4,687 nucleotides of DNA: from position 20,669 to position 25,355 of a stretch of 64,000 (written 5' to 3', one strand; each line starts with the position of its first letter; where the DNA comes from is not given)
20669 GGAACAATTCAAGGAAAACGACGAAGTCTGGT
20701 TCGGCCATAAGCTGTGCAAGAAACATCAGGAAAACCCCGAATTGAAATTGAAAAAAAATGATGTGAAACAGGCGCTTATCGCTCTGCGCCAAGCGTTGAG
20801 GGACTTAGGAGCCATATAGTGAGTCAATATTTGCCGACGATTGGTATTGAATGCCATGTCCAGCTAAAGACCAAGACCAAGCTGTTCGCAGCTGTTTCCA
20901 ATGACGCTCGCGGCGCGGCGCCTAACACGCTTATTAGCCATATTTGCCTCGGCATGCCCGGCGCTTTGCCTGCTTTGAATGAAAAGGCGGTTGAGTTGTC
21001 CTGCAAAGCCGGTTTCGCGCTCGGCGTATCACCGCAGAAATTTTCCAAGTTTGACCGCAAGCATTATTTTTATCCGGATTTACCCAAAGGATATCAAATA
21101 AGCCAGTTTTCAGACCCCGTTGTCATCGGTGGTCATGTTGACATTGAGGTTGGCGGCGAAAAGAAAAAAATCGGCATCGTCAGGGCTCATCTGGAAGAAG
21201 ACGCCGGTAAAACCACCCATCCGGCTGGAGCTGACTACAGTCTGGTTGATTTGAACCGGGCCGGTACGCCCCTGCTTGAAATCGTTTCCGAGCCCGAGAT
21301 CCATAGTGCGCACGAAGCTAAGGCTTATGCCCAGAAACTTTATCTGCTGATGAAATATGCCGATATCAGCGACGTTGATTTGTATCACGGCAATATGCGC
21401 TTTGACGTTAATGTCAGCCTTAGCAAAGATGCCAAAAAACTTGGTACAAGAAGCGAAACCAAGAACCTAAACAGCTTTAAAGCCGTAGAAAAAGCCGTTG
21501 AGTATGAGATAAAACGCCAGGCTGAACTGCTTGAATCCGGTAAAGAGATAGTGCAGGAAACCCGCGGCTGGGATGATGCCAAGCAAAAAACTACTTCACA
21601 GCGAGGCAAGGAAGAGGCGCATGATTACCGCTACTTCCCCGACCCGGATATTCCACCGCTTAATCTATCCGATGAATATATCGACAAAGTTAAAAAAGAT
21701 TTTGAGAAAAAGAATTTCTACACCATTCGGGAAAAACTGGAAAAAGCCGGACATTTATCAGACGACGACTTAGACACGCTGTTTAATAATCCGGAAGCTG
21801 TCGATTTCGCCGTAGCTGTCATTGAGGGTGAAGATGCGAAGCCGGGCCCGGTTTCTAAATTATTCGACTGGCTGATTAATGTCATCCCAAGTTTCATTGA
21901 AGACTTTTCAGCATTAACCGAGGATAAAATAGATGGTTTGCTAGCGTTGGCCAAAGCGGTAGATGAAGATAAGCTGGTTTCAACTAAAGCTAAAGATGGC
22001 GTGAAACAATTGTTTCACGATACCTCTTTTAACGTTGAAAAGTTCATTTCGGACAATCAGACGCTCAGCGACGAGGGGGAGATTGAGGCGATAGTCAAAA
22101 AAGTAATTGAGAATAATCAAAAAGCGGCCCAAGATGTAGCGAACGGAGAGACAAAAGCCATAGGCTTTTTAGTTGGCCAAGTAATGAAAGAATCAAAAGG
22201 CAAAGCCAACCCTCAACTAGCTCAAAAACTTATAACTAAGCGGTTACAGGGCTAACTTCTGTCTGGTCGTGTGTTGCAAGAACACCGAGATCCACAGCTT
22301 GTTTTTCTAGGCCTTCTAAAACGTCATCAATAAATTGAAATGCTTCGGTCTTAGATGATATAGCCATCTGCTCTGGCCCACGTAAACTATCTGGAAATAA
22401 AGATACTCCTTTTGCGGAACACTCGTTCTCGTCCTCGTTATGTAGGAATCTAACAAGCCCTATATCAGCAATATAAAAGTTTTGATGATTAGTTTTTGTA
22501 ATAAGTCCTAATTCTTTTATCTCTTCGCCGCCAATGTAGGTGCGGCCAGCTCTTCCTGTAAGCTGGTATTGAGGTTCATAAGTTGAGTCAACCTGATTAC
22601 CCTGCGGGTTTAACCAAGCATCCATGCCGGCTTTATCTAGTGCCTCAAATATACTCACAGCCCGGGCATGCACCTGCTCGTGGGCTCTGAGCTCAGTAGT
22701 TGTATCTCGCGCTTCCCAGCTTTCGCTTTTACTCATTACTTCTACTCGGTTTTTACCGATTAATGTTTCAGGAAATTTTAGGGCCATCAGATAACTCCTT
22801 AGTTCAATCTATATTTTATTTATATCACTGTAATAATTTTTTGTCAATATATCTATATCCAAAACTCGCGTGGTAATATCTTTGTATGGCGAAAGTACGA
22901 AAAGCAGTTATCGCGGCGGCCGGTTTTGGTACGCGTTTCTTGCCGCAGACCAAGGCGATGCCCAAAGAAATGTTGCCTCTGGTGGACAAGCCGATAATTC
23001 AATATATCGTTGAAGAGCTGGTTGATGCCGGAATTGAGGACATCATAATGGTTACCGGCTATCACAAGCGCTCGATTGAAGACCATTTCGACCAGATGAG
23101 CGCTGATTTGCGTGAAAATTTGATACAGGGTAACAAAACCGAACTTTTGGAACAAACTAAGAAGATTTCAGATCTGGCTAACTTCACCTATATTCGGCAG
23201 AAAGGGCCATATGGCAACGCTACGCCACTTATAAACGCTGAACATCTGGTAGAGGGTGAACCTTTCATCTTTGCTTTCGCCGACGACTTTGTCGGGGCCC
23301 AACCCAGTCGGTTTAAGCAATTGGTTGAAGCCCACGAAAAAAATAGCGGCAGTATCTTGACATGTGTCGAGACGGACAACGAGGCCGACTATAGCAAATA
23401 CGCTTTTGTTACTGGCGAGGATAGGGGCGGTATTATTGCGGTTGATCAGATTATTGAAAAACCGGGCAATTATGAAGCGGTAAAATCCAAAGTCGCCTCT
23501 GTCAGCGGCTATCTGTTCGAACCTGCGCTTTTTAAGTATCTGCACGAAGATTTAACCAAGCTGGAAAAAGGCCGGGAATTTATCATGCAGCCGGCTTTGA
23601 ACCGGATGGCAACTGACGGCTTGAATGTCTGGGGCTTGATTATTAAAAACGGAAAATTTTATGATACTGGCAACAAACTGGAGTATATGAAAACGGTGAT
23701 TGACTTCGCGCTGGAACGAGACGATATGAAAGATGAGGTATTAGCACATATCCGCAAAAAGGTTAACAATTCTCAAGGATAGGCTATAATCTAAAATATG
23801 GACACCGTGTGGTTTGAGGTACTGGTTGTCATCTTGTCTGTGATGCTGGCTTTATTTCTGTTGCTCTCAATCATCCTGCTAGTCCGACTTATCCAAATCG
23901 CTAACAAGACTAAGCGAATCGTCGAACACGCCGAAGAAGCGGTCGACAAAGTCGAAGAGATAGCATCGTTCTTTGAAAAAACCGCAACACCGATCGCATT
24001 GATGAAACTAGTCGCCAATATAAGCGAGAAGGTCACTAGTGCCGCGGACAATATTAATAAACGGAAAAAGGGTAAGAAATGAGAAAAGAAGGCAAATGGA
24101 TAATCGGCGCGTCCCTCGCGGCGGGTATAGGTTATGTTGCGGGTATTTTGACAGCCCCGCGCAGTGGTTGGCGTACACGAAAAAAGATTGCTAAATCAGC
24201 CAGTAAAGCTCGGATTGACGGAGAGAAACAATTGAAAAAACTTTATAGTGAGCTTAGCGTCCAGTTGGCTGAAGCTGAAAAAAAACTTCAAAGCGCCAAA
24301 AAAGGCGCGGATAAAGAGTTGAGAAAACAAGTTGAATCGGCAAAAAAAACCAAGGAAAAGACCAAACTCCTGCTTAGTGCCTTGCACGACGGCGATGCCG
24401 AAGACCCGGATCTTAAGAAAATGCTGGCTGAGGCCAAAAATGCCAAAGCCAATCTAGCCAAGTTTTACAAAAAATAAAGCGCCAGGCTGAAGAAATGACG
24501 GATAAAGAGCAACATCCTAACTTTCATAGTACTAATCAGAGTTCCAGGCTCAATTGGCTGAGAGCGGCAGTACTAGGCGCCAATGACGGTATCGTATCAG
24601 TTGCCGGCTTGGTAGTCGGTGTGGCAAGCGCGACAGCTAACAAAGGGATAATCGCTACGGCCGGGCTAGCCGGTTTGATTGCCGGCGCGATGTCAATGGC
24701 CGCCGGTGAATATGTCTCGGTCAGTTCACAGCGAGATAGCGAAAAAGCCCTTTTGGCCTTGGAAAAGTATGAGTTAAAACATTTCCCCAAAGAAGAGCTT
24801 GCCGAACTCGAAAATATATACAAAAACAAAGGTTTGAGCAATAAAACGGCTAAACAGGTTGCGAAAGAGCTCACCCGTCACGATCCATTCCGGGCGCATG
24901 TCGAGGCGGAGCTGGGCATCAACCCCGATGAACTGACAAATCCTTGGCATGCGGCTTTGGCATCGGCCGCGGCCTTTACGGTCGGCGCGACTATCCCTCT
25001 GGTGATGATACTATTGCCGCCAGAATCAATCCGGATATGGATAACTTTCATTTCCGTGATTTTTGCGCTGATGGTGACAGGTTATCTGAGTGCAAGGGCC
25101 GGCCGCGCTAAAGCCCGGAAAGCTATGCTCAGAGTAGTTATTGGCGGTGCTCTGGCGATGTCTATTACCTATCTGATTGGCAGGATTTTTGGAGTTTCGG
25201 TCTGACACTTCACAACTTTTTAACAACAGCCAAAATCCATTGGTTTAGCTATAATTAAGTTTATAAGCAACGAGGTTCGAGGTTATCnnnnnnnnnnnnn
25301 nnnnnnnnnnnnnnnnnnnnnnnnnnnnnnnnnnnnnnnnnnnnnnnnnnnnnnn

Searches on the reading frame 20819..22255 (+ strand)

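Call 12: search_protein_families(library=pfam, max_evalue=0.00001, proteins=[window:20819-22255:+])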
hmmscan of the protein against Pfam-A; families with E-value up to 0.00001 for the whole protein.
window:20819-22255:+ (478 aa): 2 families
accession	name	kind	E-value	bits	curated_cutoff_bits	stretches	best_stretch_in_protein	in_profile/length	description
PF02934.20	GatB_N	-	4.5e-112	374.2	23.4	1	7-288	2-276/277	GatB/GatE catalytic domain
PF02637.23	GatB_Yqey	-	2.7e-26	92.7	27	1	370-476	41-148/148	GatB domain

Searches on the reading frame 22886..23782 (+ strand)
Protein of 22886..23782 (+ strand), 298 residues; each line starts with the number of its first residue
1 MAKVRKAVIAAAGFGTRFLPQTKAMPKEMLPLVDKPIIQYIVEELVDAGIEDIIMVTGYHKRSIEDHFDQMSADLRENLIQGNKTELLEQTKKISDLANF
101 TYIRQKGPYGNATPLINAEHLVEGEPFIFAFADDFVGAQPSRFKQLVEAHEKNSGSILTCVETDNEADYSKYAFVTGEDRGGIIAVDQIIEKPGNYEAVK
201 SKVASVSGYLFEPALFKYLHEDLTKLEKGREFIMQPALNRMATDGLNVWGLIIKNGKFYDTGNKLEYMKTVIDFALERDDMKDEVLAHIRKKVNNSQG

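Call 12: search_protein_families(library=pfam, max_evalue=0.00001, proteins=[window:22886-23782:+])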
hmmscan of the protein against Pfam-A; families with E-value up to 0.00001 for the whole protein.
window:22886-23782:+ (298 aa): 2 families
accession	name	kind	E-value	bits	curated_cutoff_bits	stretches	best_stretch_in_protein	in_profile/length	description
PF00483.29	NTP_transferase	-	7.5e-31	108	21.2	1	6-269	1-237/245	Nucleotidyl transferase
PF12804.13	NTP_transf_3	-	6.9e-08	33.3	27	1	7-81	1-68/160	MobA-like NTP transferase domain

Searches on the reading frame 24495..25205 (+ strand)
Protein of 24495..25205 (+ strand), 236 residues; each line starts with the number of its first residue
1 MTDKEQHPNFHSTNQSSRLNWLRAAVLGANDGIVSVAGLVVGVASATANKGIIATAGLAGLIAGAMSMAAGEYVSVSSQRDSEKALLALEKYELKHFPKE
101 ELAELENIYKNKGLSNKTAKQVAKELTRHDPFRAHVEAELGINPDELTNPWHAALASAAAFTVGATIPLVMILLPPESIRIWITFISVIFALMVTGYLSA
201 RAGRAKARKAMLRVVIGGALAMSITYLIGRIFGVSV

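Call 12: search_protein_families(library=pfam, max_evalue=0.00001, proteins=[window:24495-25205:+])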
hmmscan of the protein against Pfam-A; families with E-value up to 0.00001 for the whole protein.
window:24495-25205:+ (236 aa): 1 family
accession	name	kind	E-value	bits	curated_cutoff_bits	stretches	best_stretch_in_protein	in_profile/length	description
PF01988.24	VIT1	-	1.6e-71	241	28.1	1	22-230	1-214/214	VIT family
